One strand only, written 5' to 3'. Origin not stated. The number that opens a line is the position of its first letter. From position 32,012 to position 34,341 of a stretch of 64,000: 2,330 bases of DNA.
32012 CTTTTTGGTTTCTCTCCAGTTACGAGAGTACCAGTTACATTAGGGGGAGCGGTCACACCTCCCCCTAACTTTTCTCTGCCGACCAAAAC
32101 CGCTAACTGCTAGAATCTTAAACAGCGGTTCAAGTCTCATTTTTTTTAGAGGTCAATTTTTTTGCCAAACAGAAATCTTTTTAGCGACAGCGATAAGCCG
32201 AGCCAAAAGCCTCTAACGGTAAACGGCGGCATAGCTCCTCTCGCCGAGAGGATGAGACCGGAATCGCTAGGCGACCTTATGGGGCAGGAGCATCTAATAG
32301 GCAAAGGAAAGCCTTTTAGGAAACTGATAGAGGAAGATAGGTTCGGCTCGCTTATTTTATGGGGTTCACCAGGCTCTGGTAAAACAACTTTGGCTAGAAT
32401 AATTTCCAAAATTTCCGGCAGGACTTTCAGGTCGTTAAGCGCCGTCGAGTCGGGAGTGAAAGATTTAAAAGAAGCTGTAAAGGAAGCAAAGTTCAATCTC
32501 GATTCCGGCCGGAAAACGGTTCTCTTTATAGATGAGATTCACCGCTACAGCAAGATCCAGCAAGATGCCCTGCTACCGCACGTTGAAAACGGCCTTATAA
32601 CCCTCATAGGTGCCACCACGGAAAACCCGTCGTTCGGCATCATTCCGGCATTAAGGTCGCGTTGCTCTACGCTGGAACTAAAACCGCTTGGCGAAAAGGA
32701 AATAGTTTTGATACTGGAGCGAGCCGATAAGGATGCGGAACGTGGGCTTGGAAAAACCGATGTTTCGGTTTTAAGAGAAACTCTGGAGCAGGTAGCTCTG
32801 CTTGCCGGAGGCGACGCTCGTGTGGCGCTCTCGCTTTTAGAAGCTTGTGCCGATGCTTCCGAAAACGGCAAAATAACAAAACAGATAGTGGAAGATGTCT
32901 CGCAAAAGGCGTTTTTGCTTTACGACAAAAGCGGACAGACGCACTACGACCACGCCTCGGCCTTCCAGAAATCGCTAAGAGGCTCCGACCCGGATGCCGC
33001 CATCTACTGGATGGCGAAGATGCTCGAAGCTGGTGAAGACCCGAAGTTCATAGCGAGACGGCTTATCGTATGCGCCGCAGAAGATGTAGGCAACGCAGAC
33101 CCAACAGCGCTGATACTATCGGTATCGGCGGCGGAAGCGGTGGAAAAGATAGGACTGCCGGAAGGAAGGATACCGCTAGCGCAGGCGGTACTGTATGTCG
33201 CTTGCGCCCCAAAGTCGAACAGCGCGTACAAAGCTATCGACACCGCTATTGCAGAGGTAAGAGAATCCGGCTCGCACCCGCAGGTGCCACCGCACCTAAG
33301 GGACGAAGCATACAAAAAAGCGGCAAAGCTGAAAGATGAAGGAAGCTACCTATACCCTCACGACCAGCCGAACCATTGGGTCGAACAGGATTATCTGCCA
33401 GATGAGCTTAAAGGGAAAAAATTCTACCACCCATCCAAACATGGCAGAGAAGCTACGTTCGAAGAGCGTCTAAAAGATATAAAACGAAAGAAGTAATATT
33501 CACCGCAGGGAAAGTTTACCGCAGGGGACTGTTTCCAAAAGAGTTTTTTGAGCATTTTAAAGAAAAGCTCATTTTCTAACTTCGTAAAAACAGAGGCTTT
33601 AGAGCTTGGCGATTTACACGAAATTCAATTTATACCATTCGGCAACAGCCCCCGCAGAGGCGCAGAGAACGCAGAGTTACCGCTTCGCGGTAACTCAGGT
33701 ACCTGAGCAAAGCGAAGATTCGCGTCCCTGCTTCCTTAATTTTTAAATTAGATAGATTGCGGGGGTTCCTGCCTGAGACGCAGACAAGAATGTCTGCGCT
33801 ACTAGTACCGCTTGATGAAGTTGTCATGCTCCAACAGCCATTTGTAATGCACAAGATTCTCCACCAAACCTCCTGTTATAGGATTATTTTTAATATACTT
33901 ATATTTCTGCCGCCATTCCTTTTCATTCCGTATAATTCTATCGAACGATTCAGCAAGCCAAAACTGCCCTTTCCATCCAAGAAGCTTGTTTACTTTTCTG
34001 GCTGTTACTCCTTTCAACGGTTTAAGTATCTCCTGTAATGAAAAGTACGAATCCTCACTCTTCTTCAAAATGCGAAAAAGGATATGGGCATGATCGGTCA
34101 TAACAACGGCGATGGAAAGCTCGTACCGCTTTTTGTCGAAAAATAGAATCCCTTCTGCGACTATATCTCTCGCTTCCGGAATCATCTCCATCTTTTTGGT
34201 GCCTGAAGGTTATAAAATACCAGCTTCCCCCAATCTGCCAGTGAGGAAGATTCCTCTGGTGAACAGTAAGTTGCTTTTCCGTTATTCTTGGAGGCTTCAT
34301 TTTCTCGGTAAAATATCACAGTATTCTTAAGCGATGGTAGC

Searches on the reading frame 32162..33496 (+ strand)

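Call 21: search_protein_families(library=pfam, proteins=[window:32162-33496:+], max_evalue=0.001)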
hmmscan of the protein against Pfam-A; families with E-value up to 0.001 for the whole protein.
window:32162-33496:+ (444 aa): 11 families
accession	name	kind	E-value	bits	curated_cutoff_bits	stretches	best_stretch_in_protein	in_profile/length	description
PF12002.13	MgsA_C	-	3.7e-71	238.8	27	1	274-440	1-166/167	MgsA AAA+ ATPase C terminal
PF16193.11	AAA_assoc_2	-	1.5e-20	73.7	34.3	1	199-273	3-81/81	AAA C-terminal domain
PF00004.35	AAA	-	3.6e-15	57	21.2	1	64-171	1-126/131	ATPase family associated with various cellular activities (AAA)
PF05496.18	RuvB_N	-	7.6e-11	42.5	27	1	31-149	1-116/159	Holliday junction DNA helicase RuvB P-loop domain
PF13173.12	AAA_14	-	7.6e-06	26.4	27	1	64-181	5-128/129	AAA domain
PF00158.32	Sigma54_activat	-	1.4e-05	25.3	20.2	0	105-155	81-131/168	Sigma-54 interaction domain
PF07728.20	AAA_5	-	6.1e-05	23.5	22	0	64-144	2-93/139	AAA domain (dynein-related subfamily)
PF20720.3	nSTAND3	-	9.9e-05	22.5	27.2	1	62-151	18-97/155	Novel STAND NTPase 3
PF13191.12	AAA_16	-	0.00013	22.9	32.6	0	58-83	21-46/167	AAA ATPase domain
PF14532.12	Sigma54_activ_2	-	0.00016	22.4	25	1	65-139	25-91/138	Sigma-54 interaction domain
PF01078.27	Mg_chelatase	-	0.00025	21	20.3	0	63-84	24-45/207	Magnesium chelatase, subunit ChlI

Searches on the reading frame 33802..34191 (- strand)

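Call 21: search_protein_families(library=pfam, proteins=[window:33802-34191:-], max_evalue=0.001)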
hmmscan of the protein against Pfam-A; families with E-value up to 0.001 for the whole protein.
window:33802-34191:- (129 aa): 1 family
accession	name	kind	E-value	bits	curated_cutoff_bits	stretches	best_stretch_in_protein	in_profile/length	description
PF01797.21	Y1_Tnp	-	2.2e-05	25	23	1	19-103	37-121/121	Transposase IS200 like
